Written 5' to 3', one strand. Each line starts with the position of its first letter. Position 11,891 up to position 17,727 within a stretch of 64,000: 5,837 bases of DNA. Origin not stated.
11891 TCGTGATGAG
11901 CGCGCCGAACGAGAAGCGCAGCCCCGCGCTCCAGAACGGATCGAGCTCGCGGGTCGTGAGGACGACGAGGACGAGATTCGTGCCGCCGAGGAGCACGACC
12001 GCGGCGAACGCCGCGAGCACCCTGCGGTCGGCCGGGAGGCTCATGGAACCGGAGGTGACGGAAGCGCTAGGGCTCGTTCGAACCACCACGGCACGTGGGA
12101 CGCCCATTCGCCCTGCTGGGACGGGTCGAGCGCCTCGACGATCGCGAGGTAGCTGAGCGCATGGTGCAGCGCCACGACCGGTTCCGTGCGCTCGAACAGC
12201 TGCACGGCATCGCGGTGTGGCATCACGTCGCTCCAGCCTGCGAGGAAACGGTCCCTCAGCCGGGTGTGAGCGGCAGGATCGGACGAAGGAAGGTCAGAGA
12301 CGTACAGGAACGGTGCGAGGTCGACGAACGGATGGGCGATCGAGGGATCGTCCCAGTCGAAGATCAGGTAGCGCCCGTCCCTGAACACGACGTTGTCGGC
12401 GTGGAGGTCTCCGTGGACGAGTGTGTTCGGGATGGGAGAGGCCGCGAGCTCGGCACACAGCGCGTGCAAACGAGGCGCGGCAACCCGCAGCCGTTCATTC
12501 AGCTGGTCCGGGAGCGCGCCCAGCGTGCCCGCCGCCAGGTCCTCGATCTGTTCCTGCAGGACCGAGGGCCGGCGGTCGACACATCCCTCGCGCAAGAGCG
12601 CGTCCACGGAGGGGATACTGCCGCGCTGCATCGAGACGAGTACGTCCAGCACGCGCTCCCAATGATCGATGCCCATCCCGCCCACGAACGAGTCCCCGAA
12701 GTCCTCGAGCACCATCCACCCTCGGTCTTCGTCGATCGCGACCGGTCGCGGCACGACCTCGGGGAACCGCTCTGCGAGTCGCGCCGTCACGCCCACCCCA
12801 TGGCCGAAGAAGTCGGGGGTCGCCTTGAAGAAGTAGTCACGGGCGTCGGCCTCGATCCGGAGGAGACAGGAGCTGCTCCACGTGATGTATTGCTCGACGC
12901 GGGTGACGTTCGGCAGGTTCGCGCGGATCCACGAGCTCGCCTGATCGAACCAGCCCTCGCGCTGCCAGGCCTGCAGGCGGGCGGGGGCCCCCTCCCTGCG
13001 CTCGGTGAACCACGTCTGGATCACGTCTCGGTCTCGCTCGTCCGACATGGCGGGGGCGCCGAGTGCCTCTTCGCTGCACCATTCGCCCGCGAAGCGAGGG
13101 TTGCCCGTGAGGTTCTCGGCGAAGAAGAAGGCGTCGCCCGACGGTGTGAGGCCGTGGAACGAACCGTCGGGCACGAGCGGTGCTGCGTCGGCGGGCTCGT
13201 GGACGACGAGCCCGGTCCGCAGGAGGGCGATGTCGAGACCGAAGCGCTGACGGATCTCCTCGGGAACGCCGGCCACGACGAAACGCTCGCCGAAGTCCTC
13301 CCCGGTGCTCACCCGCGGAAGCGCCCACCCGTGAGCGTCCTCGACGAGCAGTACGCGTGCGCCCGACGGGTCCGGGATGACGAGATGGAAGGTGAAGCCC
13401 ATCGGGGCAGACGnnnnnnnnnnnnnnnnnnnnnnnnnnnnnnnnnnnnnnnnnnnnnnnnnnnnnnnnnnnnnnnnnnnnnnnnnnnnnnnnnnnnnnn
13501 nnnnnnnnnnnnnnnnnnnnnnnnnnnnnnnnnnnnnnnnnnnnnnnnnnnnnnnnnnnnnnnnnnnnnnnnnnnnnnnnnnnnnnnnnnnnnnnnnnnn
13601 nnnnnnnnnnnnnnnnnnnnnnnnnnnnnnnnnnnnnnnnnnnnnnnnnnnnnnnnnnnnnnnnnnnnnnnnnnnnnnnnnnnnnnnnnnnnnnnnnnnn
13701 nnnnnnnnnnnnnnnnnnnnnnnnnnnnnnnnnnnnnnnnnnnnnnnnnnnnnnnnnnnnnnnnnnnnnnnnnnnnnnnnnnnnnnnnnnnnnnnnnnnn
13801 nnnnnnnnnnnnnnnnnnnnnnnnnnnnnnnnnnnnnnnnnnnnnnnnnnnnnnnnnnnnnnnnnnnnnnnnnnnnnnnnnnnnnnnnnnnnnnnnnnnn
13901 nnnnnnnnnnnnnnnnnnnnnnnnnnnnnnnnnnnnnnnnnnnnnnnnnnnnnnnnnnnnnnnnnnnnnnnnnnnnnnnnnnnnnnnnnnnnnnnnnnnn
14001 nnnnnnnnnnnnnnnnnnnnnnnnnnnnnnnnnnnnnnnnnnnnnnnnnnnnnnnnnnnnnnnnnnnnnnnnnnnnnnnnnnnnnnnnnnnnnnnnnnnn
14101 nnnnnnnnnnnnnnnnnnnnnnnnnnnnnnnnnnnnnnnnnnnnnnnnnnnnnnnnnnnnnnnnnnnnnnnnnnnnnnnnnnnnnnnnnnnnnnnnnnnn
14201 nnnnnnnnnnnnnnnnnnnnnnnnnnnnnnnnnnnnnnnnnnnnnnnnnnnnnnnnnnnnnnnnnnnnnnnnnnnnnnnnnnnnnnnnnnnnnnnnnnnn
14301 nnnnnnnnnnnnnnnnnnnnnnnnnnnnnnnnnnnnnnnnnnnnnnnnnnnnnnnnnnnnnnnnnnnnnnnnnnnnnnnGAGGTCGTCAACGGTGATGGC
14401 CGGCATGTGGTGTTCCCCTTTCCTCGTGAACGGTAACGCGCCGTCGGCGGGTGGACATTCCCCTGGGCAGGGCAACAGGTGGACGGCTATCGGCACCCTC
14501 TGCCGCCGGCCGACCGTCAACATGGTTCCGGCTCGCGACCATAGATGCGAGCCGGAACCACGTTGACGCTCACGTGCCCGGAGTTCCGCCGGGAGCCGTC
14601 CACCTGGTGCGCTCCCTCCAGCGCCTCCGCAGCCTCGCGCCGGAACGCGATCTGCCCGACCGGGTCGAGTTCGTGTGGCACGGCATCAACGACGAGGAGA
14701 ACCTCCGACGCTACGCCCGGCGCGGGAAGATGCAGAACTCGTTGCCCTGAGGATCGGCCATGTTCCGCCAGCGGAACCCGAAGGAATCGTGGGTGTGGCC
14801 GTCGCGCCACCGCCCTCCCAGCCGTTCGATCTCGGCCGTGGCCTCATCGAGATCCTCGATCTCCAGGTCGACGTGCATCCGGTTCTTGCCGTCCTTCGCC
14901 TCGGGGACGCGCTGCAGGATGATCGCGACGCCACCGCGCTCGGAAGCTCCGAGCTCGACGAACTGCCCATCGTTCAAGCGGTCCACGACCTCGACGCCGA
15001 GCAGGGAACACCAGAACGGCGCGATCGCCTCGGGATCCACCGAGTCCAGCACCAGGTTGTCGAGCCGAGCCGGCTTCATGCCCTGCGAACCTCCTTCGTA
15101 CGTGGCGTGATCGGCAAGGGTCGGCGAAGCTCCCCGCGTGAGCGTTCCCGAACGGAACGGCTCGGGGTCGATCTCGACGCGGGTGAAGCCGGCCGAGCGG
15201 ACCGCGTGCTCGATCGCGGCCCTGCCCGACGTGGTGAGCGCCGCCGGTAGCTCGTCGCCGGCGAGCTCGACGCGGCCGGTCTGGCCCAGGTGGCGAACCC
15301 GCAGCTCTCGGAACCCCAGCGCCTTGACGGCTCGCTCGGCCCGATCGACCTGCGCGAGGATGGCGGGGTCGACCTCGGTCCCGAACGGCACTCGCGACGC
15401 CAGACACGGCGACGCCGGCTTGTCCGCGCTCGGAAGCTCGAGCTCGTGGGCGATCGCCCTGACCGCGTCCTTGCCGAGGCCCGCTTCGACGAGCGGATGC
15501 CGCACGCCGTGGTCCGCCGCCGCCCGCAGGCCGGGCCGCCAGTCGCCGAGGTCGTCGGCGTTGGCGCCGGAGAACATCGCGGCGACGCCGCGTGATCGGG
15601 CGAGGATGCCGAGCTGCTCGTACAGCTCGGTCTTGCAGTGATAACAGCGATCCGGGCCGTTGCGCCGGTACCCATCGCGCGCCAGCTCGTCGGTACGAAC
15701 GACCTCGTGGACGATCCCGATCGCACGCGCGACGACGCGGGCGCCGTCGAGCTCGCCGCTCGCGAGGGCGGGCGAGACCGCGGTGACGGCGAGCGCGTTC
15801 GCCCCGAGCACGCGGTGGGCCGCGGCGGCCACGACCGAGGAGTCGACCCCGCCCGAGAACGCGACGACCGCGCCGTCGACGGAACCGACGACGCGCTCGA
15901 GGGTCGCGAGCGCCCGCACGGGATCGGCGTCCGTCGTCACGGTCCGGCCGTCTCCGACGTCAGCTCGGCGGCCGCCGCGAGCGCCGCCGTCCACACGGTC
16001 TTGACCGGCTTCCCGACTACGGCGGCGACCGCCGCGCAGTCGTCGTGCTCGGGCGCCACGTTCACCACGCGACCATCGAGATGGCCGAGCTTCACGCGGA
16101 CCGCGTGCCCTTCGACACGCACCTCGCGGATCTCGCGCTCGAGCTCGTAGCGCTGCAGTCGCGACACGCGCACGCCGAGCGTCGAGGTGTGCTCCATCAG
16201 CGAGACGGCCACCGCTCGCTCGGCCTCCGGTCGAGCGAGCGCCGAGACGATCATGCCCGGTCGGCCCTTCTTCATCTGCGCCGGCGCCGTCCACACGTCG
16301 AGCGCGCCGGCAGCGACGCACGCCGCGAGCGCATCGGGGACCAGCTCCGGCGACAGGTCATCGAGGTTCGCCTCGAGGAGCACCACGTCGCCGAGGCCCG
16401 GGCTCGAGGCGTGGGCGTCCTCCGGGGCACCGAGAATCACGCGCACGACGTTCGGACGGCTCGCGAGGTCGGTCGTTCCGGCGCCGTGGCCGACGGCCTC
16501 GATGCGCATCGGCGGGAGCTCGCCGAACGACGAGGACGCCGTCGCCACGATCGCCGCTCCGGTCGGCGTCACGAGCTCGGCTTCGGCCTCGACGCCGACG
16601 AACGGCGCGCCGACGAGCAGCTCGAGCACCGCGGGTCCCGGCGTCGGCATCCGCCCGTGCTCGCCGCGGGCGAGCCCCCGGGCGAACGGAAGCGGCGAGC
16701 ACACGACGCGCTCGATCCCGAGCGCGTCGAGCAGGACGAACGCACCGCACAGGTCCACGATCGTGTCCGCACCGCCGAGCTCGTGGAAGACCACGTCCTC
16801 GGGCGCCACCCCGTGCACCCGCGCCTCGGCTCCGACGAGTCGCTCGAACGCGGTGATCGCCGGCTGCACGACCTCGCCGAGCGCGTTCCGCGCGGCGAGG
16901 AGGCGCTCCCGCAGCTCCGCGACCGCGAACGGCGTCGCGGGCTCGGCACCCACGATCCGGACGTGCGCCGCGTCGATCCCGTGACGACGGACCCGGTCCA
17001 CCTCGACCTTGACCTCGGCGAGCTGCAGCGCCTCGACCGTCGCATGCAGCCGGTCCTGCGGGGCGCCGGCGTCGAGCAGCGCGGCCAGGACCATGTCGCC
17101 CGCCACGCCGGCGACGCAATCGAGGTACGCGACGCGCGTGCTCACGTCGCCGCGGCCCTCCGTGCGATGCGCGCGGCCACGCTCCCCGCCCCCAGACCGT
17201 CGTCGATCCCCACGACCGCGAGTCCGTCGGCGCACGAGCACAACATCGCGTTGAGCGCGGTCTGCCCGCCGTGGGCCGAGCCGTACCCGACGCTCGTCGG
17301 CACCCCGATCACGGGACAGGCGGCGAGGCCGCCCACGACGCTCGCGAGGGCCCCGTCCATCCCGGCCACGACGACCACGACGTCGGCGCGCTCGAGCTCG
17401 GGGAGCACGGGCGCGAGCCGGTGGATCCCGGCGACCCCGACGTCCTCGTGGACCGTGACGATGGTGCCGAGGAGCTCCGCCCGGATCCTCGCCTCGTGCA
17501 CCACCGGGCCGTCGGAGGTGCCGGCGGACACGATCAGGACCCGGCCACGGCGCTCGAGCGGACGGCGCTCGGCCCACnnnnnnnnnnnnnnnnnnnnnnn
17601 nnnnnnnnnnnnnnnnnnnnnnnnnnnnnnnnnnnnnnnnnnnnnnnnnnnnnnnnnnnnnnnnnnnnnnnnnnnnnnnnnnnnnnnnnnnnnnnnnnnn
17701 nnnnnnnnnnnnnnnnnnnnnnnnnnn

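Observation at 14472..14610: Two copies of a 138-bp element with 17-bp terminal inverted repeats and a nested hairpin (MITE-like) in intergenic DNA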

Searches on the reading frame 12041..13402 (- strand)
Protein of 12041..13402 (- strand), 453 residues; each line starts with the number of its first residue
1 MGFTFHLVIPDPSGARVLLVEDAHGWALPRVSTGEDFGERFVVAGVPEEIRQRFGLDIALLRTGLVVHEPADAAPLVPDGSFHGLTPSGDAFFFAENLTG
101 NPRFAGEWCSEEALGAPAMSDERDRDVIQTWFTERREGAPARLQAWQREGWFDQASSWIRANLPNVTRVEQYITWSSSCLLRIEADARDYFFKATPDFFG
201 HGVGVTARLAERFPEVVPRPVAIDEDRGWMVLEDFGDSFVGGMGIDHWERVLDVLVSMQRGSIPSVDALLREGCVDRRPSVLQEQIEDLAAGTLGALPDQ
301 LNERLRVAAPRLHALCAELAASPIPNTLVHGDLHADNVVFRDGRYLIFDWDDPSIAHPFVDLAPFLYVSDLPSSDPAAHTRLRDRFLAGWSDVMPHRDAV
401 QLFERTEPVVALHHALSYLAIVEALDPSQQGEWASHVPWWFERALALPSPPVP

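Call 12: search_protein_families(library=pfam, proteins=[window:12041-13402:-], max_evalue=0.01)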
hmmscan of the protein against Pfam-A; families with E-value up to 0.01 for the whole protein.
window:12041-13402:- (453 aa): 3 families
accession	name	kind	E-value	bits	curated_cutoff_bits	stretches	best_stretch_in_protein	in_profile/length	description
PF01636.29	APH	-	3.3e-13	50.4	23.2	1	209-396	47-232/239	Phosphotransferase enzyme family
PF19974.5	TCAD9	-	0.0013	18.4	40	1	314-363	287-335/429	Ternary complex associated domain 9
PF02958.26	EcKL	-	0.0023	17.8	22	1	316-369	203-264/294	Ecdysteroid kinase-like family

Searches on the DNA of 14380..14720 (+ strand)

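Call 40: search_rna_families(source=window, start=14380, end=14720, threshold=evalue, max_evalue=10)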
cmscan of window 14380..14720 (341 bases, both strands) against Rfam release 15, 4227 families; matches with E-value up to 10: 5.
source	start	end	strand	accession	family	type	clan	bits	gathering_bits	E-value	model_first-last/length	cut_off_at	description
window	14505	14581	-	RF03684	mir-1990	Gene; miRNA;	-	26.8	63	0.00037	1-75/75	no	mir-1990 microRNA precursor family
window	14463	14621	+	RF04102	MIR6457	Gene; miRNA;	-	25.6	140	0.0055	1-177/177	no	MIR6457 microRNA precursor family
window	14490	14567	-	RF02836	Bcj14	Gene; sRNA;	-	19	59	0.24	1-171/171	no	Burkholderia RNA 14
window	14492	14576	+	RF02620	BSnc119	Gene; sRNA;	-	16.3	115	2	1-90/90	no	Brucella sRNA 119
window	14466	14568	-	RF00481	HCV_X3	Cis-reg;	-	13.1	65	5.6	1-105/105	no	Hepatitis C virus 3' X element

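Call 42: search_dna_similar(query=window:14462-14620:+, collection=plasmids, mode=distant, max_evalue=0.01)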
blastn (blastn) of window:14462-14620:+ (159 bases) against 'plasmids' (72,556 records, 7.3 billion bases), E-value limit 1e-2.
No match.

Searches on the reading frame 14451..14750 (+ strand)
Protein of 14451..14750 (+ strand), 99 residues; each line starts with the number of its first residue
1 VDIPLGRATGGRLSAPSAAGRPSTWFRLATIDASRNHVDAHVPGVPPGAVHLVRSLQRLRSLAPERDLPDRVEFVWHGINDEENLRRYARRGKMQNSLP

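Call 12: search_protein_families(library=pfam, proteins=[window:14451-14750:+], max_evalue=0.01)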
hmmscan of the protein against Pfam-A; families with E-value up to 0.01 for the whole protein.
window:14451-14750:+ (99 aa): 0 families

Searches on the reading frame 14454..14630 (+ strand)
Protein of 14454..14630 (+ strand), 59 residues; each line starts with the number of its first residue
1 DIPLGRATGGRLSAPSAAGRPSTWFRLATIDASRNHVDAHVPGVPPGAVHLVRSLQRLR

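Call 55: search_protein_representatives(protein=window:14454-14630:+)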
Query: 59 residues. Proteins with E-value up to 0.001 (for the whole library): 5; up to 1e-10: 0; up to 1e-30: 0. The best 5 are listed.
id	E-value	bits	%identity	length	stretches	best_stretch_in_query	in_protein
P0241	7.3e-09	51.3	37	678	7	4-34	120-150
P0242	8.7e-07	44.8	34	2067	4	5-49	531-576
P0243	1.4e-05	41.0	39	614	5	4-38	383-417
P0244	1.0e-04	38.3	41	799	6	13-35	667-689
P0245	6.3e-04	35.8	41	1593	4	13-34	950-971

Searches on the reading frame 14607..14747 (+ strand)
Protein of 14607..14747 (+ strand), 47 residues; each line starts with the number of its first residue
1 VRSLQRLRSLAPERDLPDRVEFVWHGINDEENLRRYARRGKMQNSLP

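Call 58: search_protein_families(library=ncbifam, proteins=[window:14607-14747:+], max_evalue=1)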
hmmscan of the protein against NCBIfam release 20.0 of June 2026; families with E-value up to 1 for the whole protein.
seq(47 aa): 0 families

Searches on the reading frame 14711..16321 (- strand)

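Call 12: search_protein_families(library=pfam, proteins=[window:14711-16321:-], max_evalue=0.01)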
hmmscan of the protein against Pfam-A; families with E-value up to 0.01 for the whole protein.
window:14711-16321:- (536 aa): 6 families
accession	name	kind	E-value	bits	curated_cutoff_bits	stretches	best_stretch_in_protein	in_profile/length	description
PF18029.7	Glyoxalase_6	-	1.4e-24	87.2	23.6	1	423-532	2-106/106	Glyoxalase-like domain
PF00903.31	Glyoxalase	-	5.7e-08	33.6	20.6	1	424-531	6-121/121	Glyoxalase/Bleomycin resistance protein/Dioxygenase superfamily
PF00733.27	Asn_synthase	-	2e-06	28.2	21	1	153-215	22-86/354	Asparagine synthase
PF02540.23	NAD_synthase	-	5.9e-05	22.7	21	1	149-215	19-86/242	NAD synthase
PF06508.19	QueC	-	0.0027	17.7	22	1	151-213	2-63/210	Queuosine biosynthesis protein QueC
PF03054.22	tRNA_Me_trans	-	0.0034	17.5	20.6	0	152-170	4-22/202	tRNA methyl transferase HUP domain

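Call 58: search_protein_families(library=ncbifam, proteins=[window:14711-16321:-], max_evalue=1)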
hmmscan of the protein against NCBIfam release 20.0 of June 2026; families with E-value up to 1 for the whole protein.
window:14711-16321:- (536 aa): 13 families
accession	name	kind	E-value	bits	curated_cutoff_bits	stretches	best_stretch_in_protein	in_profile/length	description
TIGR00268.2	TIGR00268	equivalog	7.1e-88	294.2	150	1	139-394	4-258/259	ATP-dependent sacrificial sulfur transferase LarE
NF010587.0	PRK13980.1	equivalog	8.7e-07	28.4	255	1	148-215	31-99/267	NAD+ synthase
NF001138.1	PRK00143.1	equivalog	4.1e-05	22.7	284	1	152-209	3-67/345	tRNA 2-thiouridine(34) synthase MnmA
TIGR00364.1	TIGR00364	equivalog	4.9e-05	23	150.3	1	151-213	1-62/201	7-cyano-7-deazaguanine synthase QueC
TIGR01536.1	asn_synth_AEB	equivalog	9.9e-05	21.5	267.1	1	142-209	247-314/517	asparagine synthase (glutamine-hydrolyzing)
NF002048.0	PRK00876.1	subfamily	0.00013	20.9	313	1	149-179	38-68/330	NAD(+) synthase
TIGR00552.1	nadE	equivalog_domain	0.00016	21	63.65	1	148-219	22-96/251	NAD(+) synthase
TIGR00884.1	guaA_Cterm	equivalog_domain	0.00018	21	338.75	1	143-186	12-54/310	glutamine-hydrolyzing GMP synthase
NF010588.0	PRK13981.1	equivalog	0.00029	19.4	479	1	149-220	286-357/546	NAD+ synthase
NF000848.1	PRK00074.1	equivalog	0.00035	19.3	400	1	141-183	207-248/512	glutamine-hydrolyzing GMP synthase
TIGR00420.1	trmU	equivalog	0.059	12.2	236.95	0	152-168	4-20/351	tRNA 2-thiouridine(34) synthase MnmA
TIGR03573.1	WbuX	subfamily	0.12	11.8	203.2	1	151-181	63-93/344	N-acetyl sugar amidotransferase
NF006949.0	PRK09431.1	equivalog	0.28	9.7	499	1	153-207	232-297/554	asparagine synthase B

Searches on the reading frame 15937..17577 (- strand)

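Call 26: search_protein_families(library=pfam, proteins=[window:15937-17577:-], max_evalue=0.001)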
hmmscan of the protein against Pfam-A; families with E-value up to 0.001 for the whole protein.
window:15937-17577:- (546 aa): 1 family
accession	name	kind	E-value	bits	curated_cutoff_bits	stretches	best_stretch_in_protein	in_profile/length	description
PF01969.22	Ni_insertion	-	4e-119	398.5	22.1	1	150-528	1-374/375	Nickel insertion protein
